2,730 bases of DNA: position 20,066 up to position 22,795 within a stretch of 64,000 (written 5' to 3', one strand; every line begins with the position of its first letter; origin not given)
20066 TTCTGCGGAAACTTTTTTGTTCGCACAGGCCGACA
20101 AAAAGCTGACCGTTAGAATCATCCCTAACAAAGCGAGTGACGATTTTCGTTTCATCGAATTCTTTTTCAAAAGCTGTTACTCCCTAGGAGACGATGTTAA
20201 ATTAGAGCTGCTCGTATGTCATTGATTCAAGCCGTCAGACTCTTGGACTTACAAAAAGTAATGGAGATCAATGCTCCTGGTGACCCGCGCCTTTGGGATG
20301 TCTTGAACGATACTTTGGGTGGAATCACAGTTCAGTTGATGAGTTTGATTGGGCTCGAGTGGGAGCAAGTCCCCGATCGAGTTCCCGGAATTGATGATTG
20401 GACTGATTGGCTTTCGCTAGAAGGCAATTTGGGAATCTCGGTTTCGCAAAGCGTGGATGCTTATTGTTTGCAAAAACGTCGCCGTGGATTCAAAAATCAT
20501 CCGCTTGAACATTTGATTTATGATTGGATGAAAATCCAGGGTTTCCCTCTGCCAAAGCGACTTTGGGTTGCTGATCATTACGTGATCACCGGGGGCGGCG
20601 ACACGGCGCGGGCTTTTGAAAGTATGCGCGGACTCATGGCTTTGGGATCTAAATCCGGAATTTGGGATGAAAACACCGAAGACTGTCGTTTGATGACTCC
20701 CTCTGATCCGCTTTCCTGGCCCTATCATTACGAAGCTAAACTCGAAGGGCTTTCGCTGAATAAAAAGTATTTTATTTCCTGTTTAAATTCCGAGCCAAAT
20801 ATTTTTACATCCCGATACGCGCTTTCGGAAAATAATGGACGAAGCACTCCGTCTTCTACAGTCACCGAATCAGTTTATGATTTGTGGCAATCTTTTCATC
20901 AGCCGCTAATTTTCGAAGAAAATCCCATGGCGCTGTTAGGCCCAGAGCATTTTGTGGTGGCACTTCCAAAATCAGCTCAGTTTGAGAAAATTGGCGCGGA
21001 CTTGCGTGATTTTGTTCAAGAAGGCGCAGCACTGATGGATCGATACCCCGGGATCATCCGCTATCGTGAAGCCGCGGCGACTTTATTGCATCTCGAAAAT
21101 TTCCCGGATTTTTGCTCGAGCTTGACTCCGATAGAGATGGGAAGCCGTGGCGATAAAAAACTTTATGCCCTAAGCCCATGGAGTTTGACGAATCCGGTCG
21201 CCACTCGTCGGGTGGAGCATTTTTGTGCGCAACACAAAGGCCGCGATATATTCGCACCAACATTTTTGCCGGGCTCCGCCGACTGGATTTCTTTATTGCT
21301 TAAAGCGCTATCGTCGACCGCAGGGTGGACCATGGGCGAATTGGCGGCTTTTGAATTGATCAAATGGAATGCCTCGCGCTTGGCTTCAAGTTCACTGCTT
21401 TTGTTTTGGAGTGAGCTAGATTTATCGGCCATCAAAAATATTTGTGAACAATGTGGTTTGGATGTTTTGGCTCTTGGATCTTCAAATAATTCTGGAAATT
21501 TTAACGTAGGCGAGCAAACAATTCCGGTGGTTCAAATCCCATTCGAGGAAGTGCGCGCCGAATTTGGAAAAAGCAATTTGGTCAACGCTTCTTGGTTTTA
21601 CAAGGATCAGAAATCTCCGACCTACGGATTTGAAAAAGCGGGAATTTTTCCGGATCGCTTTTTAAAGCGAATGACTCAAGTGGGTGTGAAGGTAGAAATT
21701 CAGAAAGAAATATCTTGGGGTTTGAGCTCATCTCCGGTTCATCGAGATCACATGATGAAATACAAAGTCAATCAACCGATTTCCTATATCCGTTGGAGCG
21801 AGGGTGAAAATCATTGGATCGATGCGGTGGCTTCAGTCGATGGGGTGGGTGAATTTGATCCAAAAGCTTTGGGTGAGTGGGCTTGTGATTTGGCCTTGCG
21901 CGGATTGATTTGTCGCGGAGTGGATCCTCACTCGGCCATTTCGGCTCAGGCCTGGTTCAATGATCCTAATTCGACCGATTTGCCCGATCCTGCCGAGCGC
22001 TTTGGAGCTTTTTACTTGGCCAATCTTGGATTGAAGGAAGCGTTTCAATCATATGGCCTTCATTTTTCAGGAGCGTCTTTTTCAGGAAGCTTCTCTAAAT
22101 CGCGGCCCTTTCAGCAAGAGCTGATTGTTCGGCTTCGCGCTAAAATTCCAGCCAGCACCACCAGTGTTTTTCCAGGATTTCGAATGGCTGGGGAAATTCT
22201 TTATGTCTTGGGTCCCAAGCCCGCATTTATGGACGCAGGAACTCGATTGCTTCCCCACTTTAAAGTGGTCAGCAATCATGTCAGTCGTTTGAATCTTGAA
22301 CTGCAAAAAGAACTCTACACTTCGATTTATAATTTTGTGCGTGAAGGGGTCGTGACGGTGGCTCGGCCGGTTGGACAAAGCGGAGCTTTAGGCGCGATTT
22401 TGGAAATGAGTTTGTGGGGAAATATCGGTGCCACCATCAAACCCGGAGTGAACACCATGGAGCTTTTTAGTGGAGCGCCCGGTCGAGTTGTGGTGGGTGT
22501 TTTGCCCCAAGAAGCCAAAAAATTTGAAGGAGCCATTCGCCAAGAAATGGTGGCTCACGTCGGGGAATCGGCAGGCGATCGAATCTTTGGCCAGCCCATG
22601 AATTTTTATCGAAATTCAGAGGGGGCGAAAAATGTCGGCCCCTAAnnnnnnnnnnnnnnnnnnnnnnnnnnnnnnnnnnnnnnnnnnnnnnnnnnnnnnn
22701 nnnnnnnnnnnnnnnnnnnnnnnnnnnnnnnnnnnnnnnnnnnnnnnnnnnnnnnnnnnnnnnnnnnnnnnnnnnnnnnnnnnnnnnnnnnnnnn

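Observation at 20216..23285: Coupled PurL-like / PurQ-like pair in which the alignable catalytic residues are replaced (candidate pseudoenzyme module)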

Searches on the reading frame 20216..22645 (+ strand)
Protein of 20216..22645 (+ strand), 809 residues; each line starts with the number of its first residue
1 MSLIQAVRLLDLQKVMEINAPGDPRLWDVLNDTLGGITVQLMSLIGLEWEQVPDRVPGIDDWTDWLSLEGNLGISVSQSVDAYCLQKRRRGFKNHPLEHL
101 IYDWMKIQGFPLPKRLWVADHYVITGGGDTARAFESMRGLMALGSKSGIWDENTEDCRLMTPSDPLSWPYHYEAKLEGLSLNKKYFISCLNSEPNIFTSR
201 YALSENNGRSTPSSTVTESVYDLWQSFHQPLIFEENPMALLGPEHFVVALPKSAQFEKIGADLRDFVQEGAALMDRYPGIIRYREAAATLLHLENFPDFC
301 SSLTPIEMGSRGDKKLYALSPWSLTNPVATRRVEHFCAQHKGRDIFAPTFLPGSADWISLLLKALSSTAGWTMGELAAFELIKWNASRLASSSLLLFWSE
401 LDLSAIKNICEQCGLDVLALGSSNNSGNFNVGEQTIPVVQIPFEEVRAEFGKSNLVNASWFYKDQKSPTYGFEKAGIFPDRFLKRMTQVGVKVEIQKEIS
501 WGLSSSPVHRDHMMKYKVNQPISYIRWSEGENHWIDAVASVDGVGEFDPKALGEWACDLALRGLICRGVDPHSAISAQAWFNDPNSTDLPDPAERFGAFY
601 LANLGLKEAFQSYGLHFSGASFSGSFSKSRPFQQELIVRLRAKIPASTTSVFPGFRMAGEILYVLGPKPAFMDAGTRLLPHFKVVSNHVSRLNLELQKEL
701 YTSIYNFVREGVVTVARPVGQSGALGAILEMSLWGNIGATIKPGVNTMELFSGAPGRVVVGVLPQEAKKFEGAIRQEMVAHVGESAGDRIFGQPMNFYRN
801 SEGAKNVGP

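Call 3: search_protein_families(library=pfam, proteins=[window:20216-22645:+], max_evalue=1)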
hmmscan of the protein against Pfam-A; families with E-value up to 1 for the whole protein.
window:20216-22645:+ (809 aa): 1 family
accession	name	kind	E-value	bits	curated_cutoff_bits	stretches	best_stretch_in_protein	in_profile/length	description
PF02769.27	AIRS_C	-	0.0014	19.3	23.1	1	691-788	38-148/156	AIR synthase related protein, C-terminal domain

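Call 4: search_protein_families(library=ncbifam, proteins=[window:20216-22645:+], max_evalue=1)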
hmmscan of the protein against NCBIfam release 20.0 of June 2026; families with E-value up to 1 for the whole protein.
window:20216-22645:+ (809 aa): 3 families
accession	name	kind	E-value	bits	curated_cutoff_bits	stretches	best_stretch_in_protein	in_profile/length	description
NF002290.1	PRK01213.1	equivalog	1.1e-11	43.7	648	1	398-790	304-694/723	phosphoribosylformylglycinamidine synthase subunit PurL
TIGR01736.1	FGAM_synth_II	equivalog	6.4e-10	38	525.75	1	544-789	444-689/718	phosphoribosylformylglycinamidine synthase subunit PurL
TIGR01739.1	tegu_FGAM_synt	hypoth_equivalog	0.00042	18.4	716.1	1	640-776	699-838/1206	herpesvirus tegument protein/v-FGAM-synthase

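Call 5: find_homologous_proteins(query=window:20216-22645:+)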
Query window:20216-22645:+ (809 aa): 3 proteins with E <= 0.001 among 8000 candidates.
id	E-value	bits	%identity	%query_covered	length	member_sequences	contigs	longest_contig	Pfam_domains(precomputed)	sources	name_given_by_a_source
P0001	0.0e+0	1886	100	100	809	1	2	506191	-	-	-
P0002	0.0e+0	1141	58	100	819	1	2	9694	-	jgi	jgi:hypothetical protein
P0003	0.0e+0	1136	58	100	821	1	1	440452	PF02769.28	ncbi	-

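Call 7: find_encoding_contigs(protein=P0003, flank=10000, max_places=4)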
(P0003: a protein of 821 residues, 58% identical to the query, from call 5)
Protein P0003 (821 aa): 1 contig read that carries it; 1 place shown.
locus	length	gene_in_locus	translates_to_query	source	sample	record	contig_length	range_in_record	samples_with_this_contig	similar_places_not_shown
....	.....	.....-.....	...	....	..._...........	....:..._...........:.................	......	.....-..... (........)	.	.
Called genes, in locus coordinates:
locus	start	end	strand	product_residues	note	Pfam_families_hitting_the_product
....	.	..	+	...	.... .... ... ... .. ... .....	-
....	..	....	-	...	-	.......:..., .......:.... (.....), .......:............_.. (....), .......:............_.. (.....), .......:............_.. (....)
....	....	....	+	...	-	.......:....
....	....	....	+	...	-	-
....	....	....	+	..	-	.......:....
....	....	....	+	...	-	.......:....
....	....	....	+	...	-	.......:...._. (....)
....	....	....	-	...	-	-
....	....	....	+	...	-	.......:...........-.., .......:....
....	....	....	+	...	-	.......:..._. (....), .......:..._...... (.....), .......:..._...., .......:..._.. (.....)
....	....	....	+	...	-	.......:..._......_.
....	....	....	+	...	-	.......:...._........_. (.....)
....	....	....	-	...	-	-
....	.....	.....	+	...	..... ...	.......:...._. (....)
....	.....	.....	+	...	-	-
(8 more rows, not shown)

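Call 8: find_encoding_contigs(protein=P0002, flank=10000, max_places=4)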
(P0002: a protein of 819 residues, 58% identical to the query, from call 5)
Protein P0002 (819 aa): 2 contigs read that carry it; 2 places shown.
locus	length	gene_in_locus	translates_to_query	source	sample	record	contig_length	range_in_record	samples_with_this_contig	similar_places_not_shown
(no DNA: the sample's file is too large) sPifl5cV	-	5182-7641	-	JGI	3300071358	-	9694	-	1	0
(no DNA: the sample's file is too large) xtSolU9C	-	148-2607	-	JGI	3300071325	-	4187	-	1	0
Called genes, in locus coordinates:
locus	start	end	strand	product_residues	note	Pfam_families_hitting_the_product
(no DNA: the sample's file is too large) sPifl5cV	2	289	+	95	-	?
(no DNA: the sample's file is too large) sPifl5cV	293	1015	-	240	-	-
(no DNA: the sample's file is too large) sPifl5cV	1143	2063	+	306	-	PF12974:Phosphonate-bd, PF13531:SBP_bac_11 (faint), PF09084:NMT1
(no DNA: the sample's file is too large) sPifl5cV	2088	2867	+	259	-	PF02463:SMC_N (faint), PF00005:ABC_tran, PF13304:AAA_21 (faint)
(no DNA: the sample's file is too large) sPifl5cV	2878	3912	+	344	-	PF00528:BPD_transp_1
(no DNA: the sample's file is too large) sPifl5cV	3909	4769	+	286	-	PF03767:Acid_phosphat_B (faint), PF00702:Hydrolase (weak)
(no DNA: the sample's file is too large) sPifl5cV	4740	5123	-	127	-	-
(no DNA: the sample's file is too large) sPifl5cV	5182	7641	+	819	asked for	-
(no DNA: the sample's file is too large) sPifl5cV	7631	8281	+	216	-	-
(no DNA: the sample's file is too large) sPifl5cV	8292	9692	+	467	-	?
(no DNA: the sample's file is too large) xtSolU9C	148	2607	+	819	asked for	-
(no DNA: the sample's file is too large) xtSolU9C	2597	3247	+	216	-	-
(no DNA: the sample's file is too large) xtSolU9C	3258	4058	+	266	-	-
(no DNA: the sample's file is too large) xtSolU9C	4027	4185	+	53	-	?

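Call 12: search_solved_structures(query=A1, max_evalue=1, show_alignments=3)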
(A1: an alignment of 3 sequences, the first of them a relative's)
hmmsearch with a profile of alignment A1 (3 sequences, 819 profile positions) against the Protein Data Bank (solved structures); distinct sequences matched with E-value up to 1: 5.
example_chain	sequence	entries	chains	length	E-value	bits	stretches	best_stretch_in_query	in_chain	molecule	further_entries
3viu_A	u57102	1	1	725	0.00048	21.6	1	648-772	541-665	Phosphoribosylformylglycinamidine synthase 2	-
2hru_A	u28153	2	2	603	0.37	12.1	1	708-789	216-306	Phosphoribosylformylglycinamidine synthase II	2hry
2hs0_A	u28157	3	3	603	0.37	12.1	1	708-789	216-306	Phosphoribosylformylglycinamidine synthase II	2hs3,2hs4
1vk3_A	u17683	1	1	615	0.38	12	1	708-789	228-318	Phosphoribosylformylglycinamidine synthase II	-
3d54_A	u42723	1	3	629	0.4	11.9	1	708-789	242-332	Phosphoribosylformylglycinamidine synthase II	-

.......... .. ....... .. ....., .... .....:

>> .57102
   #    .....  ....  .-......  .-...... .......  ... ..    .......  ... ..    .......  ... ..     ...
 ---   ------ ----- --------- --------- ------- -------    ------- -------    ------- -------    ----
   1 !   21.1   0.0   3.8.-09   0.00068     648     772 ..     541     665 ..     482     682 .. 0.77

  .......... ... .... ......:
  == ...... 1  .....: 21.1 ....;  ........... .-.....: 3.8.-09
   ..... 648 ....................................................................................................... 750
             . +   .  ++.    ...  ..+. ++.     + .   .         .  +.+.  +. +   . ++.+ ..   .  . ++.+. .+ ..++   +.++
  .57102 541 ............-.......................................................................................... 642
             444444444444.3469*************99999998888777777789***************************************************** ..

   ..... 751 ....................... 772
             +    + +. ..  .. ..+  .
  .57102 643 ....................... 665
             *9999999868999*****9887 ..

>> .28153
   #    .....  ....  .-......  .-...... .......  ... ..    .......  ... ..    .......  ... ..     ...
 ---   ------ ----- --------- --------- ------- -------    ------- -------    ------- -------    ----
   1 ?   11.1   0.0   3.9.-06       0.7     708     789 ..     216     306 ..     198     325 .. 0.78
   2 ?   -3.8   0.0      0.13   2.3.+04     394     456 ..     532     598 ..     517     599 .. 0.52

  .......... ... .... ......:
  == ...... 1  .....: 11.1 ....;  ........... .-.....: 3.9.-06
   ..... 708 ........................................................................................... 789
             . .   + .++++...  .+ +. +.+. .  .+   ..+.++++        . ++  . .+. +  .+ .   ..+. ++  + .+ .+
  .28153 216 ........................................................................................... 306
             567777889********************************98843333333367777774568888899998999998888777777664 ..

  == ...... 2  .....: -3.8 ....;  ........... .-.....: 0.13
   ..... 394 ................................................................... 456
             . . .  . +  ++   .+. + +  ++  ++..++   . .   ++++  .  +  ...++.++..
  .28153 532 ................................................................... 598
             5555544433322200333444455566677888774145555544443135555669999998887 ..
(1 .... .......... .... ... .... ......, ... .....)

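Call 21: find_related_loci(query=A1, collection=genome_contigs, flank=10000)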
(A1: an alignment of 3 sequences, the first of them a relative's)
Query A1 (809 aa) in genome_contigs; peptide patterns used: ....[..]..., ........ (x = any residue, [..] = any of these).
72 stretches matched a pattern; 1 encode a relative of the query (tblastn E <= 1e-3); 1 distinct loci.
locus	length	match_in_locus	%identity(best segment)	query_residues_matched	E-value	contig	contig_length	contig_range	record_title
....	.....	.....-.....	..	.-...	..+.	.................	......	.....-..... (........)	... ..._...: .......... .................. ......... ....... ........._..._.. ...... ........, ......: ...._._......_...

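Call 22: predict_structure(alignment_id=A1)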
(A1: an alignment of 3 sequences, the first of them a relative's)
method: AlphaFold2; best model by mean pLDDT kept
length: 809 residues; sequences in the alignment: 3
mean_pLDDT: 31.6   pTM: 0.22
mean pLDDT of the five models: 31.6, 31.2, 29.7, 29.7, 27.2
residues with pLDDT >= 90: 0; 70-90: 0; 50-70: 28; < 50: 781
segments of 3 or more residues with pLDDT < 50: 1-45, 57-98, 117-809
pLDDT, mean of each block of 10 residues (from residue 1): 36 40 38 37 46 49 35 30 30 44 60 51 34 35 35 33 26 26 29 24 24 24 27 24 23 28 29 28 24 24 26 27 32 36 35 35 34 35 35 30 43 37 26 23 28 25 26 28 30 25 28 30 31 36 32 36 32 29 30 29 33 34 31 34 36 25 27 26 25 32 35 30 33 33 33 32 34 30 27 25 27
secondary structure, 60 per line:
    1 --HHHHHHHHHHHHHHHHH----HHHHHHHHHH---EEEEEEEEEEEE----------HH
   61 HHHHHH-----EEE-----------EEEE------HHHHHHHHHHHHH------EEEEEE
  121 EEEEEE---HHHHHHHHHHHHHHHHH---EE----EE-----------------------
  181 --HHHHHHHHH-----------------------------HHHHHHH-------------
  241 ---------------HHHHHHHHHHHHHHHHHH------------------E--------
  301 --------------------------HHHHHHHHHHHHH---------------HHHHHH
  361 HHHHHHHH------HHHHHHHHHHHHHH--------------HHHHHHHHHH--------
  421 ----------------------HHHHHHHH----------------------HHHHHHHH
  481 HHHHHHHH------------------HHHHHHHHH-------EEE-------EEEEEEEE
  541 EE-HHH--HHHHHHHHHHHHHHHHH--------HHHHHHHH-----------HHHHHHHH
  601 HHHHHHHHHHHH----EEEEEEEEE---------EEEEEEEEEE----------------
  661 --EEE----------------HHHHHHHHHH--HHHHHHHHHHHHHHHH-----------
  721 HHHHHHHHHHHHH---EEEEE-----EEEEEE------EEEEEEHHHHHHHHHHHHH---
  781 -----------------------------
elements in order (helices of 4 or more, strands of 3 or more residues): H3-19 H24-33 E37-48 H59-66 E72-74 E86-89 H96-108 E115-126 H130-146 H183-191 H221-227 H256-273 H327-339 H355-368 H375-388 H403-412 H443-450 H473-488 H507-515 E523-525 E533-542 H549-565 H574-581 H593-612 E617-625 E635-644 E663-665 H682-691 H694-709 H721-733 E737-741 E747-752 E759-764 H765-777

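Call 27: search_protein_representatives(alignment_id=A1)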
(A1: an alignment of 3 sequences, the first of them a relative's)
Query: 3 sequences, 819 profile positions. Proteins with E-value up to 0.001 (for the whole library): 156; up to 1e-10: 33; up to 1e-30: 25. The best 150 are listed.
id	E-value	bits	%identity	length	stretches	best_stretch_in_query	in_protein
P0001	0.0e+00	1640.6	-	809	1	1-818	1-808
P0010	9.6e-160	549.9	-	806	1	1-810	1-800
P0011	1.3e-137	476.7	-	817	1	3-811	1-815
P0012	7.5e-136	470.9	-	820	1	8-812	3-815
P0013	1.7e-135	469.7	-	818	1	18-807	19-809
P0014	3.4e-134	465.4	-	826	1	1-813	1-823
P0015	6.0e-127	441.4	-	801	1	8-812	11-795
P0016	3.5e-126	438.9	-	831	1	3-811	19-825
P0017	2.6e-125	436.0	-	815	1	21-814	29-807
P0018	1.4e-102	360.8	-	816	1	20-806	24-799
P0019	3.3e-102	359.6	-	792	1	4-809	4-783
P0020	4.5e-102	359.1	-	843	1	6-811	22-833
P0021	1.3e-101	357.6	-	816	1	19-806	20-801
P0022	1.4e-101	357.5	-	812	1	17-811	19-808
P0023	2.4e-100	353.4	-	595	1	248-807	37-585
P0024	8.6e-100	351.6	-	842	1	19-810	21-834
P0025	3.1e-99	349.7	-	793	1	19-809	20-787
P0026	9.4e-96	338.2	-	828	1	20-811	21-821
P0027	2.1e-92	327.1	-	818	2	318-809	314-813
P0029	1.3e-76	275.0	-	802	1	31-809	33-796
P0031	5.1e-54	200.2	-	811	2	322-806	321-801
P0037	6.1e-14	67.6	-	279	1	557-784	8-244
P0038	4.0e-13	64.9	-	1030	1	555-809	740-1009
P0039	1.7e-12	62.8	-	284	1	557-796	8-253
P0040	3.7e-12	61.7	-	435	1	556-797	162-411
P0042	5.2e-10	54.6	-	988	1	553-779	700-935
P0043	2.0e-09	52.7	-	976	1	555-793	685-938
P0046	7.4e-09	50.8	-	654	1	540-796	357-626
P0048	9.4e-09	50.5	-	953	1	553-796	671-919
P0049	1.3e-08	50.0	-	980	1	553-788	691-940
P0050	1.5e-08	49.7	-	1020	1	475-796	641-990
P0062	5.2e-07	44.7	-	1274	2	545-796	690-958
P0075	3.0e-06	42.2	-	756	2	646-798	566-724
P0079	5.2e-06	41.4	-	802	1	554-793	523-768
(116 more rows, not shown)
